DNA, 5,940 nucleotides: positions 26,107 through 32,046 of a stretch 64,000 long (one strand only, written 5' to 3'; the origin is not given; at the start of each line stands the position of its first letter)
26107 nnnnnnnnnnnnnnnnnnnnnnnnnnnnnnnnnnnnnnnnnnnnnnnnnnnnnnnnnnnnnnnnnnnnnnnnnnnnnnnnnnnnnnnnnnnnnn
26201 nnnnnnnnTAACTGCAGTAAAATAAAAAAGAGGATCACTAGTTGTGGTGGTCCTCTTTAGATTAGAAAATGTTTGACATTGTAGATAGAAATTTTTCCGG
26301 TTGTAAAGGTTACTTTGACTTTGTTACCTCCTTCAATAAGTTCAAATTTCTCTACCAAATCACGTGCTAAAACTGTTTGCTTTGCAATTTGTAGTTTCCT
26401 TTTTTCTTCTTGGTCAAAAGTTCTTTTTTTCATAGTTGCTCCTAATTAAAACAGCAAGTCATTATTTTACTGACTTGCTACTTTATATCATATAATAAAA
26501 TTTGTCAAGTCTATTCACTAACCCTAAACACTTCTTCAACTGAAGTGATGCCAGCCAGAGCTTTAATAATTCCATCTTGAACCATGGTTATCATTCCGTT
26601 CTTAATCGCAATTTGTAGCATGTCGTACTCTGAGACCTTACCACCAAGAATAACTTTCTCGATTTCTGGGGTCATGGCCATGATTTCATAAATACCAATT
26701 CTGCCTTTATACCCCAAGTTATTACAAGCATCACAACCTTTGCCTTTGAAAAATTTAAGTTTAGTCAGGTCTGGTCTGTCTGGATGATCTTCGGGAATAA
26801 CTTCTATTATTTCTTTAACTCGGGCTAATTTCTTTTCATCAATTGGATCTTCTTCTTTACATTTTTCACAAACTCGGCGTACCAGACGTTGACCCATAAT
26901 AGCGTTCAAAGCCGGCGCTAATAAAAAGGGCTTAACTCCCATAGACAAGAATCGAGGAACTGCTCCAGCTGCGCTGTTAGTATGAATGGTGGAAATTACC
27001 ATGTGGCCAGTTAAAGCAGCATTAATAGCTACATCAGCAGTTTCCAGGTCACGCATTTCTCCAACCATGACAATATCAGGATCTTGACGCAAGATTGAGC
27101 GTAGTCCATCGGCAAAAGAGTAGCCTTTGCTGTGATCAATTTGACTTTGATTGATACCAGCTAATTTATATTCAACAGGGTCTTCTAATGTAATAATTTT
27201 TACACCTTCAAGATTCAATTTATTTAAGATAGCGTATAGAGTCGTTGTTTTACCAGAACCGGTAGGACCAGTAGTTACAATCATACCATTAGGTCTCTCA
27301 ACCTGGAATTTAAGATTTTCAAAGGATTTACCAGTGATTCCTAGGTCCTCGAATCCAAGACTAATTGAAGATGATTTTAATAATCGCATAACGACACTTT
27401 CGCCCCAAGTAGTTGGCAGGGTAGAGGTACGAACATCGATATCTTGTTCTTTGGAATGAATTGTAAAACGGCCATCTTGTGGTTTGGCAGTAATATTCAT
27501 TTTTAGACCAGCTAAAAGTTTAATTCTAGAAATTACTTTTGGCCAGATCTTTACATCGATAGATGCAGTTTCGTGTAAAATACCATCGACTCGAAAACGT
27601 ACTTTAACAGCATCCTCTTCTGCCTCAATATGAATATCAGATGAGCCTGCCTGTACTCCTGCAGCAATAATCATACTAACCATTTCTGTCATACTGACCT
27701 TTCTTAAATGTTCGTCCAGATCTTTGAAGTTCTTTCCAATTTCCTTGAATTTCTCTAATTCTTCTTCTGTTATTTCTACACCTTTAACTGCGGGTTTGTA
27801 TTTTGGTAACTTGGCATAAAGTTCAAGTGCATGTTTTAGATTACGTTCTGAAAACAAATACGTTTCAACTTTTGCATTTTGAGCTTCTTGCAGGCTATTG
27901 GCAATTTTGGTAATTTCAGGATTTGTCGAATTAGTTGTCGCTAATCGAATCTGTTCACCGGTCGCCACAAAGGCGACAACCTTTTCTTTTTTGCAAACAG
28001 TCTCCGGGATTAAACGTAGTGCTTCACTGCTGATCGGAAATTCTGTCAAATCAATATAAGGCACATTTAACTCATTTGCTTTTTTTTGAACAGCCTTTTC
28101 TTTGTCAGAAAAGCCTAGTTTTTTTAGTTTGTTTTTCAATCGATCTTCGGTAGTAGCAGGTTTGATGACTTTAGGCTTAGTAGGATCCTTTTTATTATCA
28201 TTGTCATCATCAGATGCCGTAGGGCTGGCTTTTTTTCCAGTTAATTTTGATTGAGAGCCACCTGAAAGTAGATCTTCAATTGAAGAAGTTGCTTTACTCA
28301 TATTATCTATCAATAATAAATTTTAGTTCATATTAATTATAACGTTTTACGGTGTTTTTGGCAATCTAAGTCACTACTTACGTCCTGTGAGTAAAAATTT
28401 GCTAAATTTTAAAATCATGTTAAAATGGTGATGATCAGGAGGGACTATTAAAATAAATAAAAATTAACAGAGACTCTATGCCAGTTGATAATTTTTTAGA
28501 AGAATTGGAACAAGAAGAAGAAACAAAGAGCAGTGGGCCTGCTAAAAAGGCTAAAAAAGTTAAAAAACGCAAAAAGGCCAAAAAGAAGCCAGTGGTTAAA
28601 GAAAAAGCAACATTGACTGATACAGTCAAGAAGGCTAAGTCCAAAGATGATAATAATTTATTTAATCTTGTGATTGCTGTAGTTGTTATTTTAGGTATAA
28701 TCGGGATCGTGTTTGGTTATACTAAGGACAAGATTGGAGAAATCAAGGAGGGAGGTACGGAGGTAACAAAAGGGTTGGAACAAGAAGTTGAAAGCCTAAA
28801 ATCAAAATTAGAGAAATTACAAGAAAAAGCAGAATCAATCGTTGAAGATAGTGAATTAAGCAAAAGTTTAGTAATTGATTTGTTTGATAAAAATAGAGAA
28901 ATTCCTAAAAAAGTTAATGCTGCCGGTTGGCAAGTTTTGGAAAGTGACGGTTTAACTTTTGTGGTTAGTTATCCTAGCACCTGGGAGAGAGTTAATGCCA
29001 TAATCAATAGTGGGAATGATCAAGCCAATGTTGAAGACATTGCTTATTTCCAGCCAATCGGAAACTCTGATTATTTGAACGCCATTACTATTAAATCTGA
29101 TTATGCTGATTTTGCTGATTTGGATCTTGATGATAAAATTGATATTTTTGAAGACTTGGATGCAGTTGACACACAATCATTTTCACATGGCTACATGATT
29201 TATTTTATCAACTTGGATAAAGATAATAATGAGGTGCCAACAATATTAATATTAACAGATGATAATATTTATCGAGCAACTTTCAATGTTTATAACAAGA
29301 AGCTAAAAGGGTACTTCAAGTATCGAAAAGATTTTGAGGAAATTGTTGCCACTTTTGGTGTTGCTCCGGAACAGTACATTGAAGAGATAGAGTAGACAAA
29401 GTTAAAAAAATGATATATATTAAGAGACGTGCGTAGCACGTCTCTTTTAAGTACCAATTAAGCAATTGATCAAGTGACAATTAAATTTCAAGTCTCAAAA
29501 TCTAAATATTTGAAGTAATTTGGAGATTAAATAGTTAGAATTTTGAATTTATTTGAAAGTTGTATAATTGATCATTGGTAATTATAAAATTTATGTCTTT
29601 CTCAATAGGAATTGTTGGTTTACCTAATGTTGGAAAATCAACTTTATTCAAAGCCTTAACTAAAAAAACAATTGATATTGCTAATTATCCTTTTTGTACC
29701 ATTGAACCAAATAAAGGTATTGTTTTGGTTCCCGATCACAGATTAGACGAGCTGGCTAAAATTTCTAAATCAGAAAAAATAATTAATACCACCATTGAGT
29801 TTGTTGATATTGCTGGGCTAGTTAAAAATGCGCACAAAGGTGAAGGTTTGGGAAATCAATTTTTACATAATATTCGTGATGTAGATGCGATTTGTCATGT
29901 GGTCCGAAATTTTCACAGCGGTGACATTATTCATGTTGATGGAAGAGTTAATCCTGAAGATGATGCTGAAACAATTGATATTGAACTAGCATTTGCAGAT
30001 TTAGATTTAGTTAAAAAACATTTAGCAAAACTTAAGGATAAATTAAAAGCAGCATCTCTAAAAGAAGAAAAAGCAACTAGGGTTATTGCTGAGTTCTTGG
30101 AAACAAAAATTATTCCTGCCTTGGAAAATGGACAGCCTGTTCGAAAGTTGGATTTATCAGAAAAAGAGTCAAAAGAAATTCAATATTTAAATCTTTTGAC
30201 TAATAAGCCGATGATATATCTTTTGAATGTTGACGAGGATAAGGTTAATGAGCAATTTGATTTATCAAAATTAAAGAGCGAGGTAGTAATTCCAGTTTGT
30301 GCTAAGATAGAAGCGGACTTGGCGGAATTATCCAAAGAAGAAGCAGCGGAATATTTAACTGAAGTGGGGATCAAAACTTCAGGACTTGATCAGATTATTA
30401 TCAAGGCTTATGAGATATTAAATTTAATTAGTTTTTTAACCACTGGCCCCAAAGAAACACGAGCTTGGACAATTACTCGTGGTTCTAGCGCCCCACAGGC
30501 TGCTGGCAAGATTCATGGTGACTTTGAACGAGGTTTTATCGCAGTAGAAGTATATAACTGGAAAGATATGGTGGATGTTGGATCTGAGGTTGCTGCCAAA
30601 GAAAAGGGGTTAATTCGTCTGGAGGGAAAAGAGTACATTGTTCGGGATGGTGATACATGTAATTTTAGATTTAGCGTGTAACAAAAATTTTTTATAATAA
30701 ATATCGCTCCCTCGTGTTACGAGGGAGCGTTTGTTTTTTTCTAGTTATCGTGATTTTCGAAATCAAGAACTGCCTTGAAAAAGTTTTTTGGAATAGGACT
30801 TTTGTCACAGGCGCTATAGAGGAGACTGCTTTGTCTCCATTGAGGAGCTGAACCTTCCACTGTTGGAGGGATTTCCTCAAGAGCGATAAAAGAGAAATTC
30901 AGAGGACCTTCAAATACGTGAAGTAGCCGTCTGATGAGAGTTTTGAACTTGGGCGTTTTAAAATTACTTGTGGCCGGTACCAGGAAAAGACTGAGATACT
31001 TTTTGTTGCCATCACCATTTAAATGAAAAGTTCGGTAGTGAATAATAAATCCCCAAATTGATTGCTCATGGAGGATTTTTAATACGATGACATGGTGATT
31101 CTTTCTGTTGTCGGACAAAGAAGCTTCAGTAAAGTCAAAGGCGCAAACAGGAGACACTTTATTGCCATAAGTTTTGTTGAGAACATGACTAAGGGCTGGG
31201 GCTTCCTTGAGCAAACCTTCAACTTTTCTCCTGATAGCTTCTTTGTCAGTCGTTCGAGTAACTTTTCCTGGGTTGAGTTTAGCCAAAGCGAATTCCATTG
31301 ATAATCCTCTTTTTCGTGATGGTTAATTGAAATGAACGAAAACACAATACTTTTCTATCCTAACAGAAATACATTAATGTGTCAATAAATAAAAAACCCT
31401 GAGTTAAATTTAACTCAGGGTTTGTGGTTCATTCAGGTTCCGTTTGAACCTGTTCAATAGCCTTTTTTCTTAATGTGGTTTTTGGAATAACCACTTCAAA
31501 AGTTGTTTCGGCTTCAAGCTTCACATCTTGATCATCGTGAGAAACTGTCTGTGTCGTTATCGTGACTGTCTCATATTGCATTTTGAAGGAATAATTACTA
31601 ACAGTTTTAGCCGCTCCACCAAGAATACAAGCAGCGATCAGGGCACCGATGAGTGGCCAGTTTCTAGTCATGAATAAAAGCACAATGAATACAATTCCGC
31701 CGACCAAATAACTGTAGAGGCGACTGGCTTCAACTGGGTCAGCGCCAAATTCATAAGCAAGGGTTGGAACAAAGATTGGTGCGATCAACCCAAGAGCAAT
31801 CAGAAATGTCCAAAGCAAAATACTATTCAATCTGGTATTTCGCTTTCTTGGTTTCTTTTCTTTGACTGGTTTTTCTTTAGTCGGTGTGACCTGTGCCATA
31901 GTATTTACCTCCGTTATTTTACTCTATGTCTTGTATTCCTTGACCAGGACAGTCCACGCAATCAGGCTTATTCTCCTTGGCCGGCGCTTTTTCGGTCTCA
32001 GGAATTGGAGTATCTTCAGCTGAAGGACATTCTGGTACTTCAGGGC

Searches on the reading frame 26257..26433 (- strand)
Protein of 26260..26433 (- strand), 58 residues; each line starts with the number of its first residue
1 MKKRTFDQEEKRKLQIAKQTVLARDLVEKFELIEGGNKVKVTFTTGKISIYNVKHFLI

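Call 42: search_protein_families(library=pfam, proteins=[window:26260-26433:-], max_evalue=10)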
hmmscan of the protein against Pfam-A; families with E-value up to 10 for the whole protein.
seq(58 aa): 1 family
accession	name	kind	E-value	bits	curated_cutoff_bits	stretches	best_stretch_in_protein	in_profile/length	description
PF13144.11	ChapFlgA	-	0.0015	19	23.8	1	11-50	44-83/122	Chaperone for flagella basal body P-ring formation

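Call 48: find_homologous_proteins(query=window:26257-26430:-, max_evalue=0.01)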
Query window:26257-26430:- (57 aa): 2 proteins with E <= 0.01 among 2 candidates.
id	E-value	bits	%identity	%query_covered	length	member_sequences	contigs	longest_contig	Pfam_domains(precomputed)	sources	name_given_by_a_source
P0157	2.7e-28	113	100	100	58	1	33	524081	-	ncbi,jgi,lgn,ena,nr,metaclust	ncbi:hypothetical protein HN858_03270 [Candidatus Falkowbacteria bacterium]|jgi:hypothetical protein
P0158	5.2e-25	103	91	98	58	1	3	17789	-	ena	-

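Call 49: find_encoding_contigs(protein=P0157, flank=10000, max_places=5)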
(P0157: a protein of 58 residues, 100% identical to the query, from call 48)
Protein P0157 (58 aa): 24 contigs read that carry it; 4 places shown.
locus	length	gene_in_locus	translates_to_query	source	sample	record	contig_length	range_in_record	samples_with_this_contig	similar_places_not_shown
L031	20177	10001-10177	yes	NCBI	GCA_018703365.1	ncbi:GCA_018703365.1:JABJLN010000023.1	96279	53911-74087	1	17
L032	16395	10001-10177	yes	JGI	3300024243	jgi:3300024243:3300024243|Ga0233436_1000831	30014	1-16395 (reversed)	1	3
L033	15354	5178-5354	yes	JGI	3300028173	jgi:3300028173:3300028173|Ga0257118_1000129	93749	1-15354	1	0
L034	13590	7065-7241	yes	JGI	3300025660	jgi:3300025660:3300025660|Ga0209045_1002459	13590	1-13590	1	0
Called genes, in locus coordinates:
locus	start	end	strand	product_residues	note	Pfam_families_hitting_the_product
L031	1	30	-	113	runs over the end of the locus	-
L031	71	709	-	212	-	PF14378:PAP2_3, PF01569:PAP2 (weak)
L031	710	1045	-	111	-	-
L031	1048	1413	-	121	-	-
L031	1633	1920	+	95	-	PF00166:Cpn10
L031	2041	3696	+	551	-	PF00118:Cpn60_TCP1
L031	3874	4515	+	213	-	-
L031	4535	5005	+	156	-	-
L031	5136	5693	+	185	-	-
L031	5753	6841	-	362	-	PF01926:MMR_HSR1, PF02421:FeoB_N, PF06071:YchF-GTPase_C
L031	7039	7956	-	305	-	-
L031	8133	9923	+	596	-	PF05157:MshEN, PF00437:T2SSE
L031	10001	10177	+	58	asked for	-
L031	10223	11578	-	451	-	-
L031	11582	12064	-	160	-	PF02367:TsaE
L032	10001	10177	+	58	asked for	-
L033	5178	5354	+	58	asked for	-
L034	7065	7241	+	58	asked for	-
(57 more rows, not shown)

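Call 64: search_protein_families(library=padloc, proteins=[window:26260-26433:-], max_evalue=0.1)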
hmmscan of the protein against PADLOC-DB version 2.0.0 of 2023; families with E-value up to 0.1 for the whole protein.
window:26260-26433:- (58 aa): 0 families

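Call 65: search_protein_families(library=phrogs, proteins=[window:26260-26433:-], max_evalue=0.1)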
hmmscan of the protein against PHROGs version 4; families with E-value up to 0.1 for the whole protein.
window:26260-26433:- (58 aa): 0 families

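Call 66: predict_structure(alignment_id=A3)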
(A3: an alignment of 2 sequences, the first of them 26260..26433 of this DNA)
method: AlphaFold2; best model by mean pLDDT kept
length: 58 residues; sequences in the alignment: 2
mean_pLDDT: 69.3   pTM: 0.45
mean pLDDT of the five models: 69.3, 65.9, 65.7, 64.9, 64.4
residues with pLDDT >= 90: 0; 70-90: 26; 50-70: 28; < 50: 4
segments of 3 or more residues with pLDDT < 50: 1-3
pLDDT, mean of each block of 10 residues (from residue 1): 56 67 69 78 81 64
secondary structure, 60 per line:
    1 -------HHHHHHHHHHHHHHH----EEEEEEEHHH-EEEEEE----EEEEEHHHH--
elements in order: H8-22 E27-33 E38-43 E48-52 H53-56

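Call 68: fold_search(model_id=the predicted structure, library=pdb)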
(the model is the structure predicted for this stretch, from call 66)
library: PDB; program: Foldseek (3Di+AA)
matches with E <= 10: 1001; with E <= 0.001: 0
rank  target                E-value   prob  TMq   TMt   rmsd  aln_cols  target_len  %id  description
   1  1y13_A                4.1e-01  0.87  0.41  0.16   1.5        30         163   20  Structural Analysis of Plasmodium falciparum 6-pyruvoyl tetrahydropterin synthase (PTPS) (released 2005-01-04)
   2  3o2g                  4.3e-01  0.96  0.45  0.07   0.6        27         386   18  Crystal Structure of Human gamma-butyrobetaine,2-oxoglutarate dioxygenase 1 (BBOX1) (released 2010-09-15)
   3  5tuk_D                4.6e-01  0.94  0.41  0.07   0.8        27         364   30  Crystal structure of tetracycline destructase Tet(51) (released 2017-05-10)
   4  6qii_B                4.9e-01  0.75  0.49  0.13   3.5        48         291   19  Xenon derivatization of the F420-reducing [NiFe] hydrogenase complex from Methanosarcina barkeri (released 2019-10-23)
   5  5tuk_B                5.3e-01  0.93  0.41  0.07   0.8        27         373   30  Crystal structure of tetracycline destructase Tet(51) (released 2017-05-10)
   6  3n6w                  6.0e-01  0.92  0.45  0.07   0.6        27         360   18  Crystal structure of human gamma-butyrobetaine hydroxylase (released 2010-07-21)
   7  3ms5                  6.0e-01  0.92  0.45  0.07   0.6        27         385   18  Crystal Structure of Human gamma-butyrobetaine,2-oxoglutarate dioxygenase 1 (BBOX1) (released 2010-05-12)
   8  9cy7_A                6.4e-01  0.69  0.43  0.04   2.4        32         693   16  Structure of S.pombe Dis3L2 in complex with oligoU RNA substrate (released 2025-08-06)
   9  4bg1                  6.9e-01  0.90  0.45  0.07   0.7        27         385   18  Three dimensional structure of human gamma-butyrobetaine hydroxylase in complex with 1-(3-Carboxypropyl)-1-methylpyrroli (released 2014-03-12)
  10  6qgr_B                6.9e-01  0.66  0.49  0.13   3.5        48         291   19  The F420-reducing [NiFe] hydrogenase complex from Methanosarcina barkeri at the Nia-S state (released 2019-10-23)
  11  1nlz_D                6.9e-01  0.63  0.51  0.12   3.6        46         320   13  Crystal structure of unliganded traffic ATPase of the type IV secretion system of helicobacter pylori (released 2003-05-06)
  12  4hb9                  8.4e-01  0.77  0.41  0.07   1.5        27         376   22  Crystal structure of a putative FAD containing monooxygenase from Photorhabdus luminescens subsp. laumondii TTO1 (Target (released 2012-10-17)
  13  9r51_B                8.4e-01  0.66  0.51  0.13   3.5        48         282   12  Dimeric state of the F420-reducing hydrogenase from Methanothermococcus thermolithotrophicus in crystalline form 1 (released 2025-10-22)
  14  2pt7_B                8.4e-01  0.57  0.51  0.12   3.6        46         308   13  Crystal structure of Cag VirB11 (HP0525) and an inhibitory protein (HP1451) (released 2007-11-13)
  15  7rkf_L                8.4e-01  0.47  0.40  0.35   4.1        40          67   10  Structure of CX3CL1-US28-G11iN18-scFv16 in TL-state (released 2022-01-26)
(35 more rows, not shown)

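Call 78: find_homologous_proteins(query=A2, max_evalue=0.001)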
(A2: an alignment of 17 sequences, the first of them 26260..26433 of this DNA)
Query A2 (17 sequences) (58 aa, profile of the alignment): 11 proteins with E <= 0.001 among 1847 candidates.
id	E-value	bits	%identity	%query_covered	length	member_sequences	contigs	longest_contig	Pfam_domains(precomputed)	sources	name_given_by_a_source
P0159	4.1e-13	67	-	-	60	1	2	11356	-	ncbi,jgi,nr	ncbi:MAG TPA: hypothetical protein VL426_03660 [Candidatus Binatia bacterium]|jgi:hypothetical prote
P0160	5.9e-12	63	-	-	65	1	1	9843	-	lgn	-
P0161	1.2e-11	62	-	-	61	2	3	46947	-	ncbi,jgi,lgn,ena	-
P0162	2.6e-10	58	-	-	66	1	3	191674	-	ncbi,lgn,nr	ncbi:hypothetical protein IT408_00560 [Candidatus Uhrbacteria bacterium]|nr:hypothetical protein [Ca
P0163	4.3e-10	57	-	-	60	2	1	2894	-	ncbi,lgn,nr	ncbi:MAG TPA: hypothetical protein VLC10_00590 [Patescibacteria group bacterium]|nr:hypothetical pro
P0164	5.8e-10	56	-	-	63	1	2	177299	-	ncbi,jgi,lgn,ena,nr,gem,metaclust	ncbi:hypothetical protein AMJ57_03415 [Parcubacteria bacterium SG8_24]|nr:MAG: hypothetical protein 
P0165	1.1e-9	56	-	-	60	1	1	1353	-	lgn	-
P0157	3.9e-9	54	100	100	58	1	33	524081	-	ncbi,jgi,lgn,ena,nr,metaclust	ncbi:hypothetical protein HN858_03270 [Candidatus Falkowbacteria bacterium]|jgi:hypothetical protein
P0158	6.0e-9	53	90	100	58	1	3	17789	-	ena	-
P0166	1.7e-8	52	-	-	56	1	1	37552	-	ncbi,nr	ncbi:MAG: hypothetical protein O3B64_03580 [bacterium]|nr:hypothetical protein [bacterium]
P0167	6.5e-7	47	-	-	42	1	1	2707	-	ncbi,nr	ncbi:MAG: hypothetical protein NTU97_00200 [Candidatus Magasanikbacteria bacterium]|nr:hypothetical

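Call 79: find_encoding_contigs(protein=P0163, flank=5000, max_places=2)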
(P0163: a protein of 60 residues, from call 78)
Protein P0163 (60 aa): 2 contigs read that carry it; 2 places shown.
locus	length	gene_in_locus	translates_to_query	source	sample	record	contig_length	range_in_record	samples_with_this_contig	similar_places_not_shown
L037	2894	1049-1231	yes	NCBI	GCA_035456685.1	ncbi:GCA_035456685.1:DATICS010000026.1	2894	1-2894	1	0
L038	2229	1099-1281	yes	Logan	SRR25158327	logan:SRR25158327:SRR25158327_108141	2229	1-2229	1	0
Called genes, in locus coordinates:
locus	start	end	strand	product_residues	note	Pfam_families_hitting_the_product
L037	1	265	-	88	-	?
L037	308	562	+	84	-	-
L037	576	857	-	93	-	-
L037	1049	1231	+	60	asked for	-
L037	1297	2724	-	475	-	-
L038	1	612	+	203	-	?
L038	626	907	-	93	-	-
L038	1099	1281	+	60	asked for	-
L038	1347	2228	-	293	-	?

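Call 80: find_encoding_contigs(protein=P0165, flank=5000, max_places=2)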
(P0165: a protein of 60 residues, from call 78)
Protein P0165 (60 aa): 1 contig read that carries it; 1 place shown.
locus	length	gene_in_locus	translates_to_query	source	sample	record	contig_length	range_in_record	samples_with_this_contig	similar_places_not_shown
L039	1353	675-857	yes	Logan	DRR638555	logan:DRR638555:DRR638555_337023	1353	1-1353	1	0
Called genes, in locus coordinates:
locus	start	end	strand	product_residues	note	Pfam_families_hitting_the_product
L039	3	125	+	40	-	?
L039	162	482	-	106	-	-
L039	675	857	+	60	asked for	-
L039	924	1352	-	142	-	?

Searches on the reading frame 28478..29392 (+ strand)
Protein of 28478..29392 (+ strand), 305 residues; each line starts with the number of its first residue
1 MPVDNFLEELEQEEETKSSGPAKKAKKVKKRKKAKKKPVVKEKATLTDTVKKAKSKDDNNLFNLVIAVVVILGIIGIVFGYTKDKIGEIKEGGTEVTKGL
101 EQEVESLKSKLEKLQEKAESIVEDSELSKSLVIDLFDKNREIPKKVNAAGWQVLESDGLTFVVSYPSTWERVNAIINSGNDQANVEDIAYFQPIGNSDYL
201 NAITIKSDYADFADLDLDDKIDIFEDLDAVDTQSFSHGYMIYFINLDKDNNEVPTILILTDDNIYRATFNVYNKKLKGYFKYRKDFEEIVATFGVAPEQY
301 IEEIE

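Call 3: search_protein_families(library=pfam, proteins=[window:28478-29392:+], max_evalue=1)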
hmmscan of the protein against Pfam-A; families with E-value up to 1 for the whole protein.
window:28478-29392:+ (305 aa): 9 families
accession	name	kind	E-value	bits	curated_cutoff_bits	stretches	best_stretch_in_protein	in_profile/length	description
PF14662.11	KASH_CCD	-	0.0047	17.4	43.3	1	95-147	88-140/191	Coiled-coil region of CCDC155 or KASH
PF06781.17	CrgA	-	0.0074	16.9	24.8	1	27-84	3-57/89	Cell division protein CrgA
PF12456.14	hSac2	-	0.016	15.2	26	1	233-280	27-77/115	Inositol phosphatase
PF21097.3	SR_plectin_7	-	0.029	15.2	27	1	83-131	36-83/116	Spectrin repeat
PF03606.21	DcuC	-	0.065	12.2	23.1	1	32-83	218-268/461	C4-dicarboxylate anaerobic carrier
PF09769.14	ApoO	-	0.11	12.8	31.4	0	23-79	29-83/131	Apolipoprotein O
PF06103.16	DUF948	-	0.15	12.7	37.2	1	75-147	13-85/89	Bacterial protein of unknown function (DUF948)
PF11772.13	EpuA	-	0.22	11.6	27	1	64-82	3-21/46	DNA-directed RNA polymerase subunit beta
PF20990.2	DUF2207_C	-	0.48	10.5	33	1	6-79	77-155/247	Predicted membrane protein (DUF2207) C-terminal domain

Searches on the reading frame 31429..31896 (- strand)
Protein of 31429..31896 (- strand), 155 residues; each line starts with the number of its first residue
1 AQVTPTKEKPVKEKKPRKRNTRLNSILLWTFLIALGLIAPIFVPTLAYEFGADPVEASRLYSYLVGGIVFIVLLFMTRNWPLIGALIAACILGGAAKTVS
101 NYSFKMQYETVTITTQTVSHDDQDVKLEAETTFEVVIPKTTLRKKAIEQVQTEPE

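Call 74: search_protein_families(library=pfam, proteins=[window:31429-31896:-], max_evalue=0.1)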
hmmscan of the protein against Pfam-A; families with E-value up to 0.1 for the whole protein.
window:31429-31896:- (155 aa): 3 families
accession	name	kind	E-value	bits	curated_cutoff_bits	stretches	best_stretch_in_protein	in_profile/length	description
PF24709.1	DUF7670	-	0.042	14.6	29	1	21-99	2-82/118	Domain of unknown function (DUF7670)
PF10003.15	DUF2244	-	0.043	14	27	1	60-134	15-89/138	Integral membrane protein (DUF2244)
PF03419.18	Peptidase_U4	-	0.059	13.1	28.4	1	57-129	91-163/284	Sporulation factor SpoIIGA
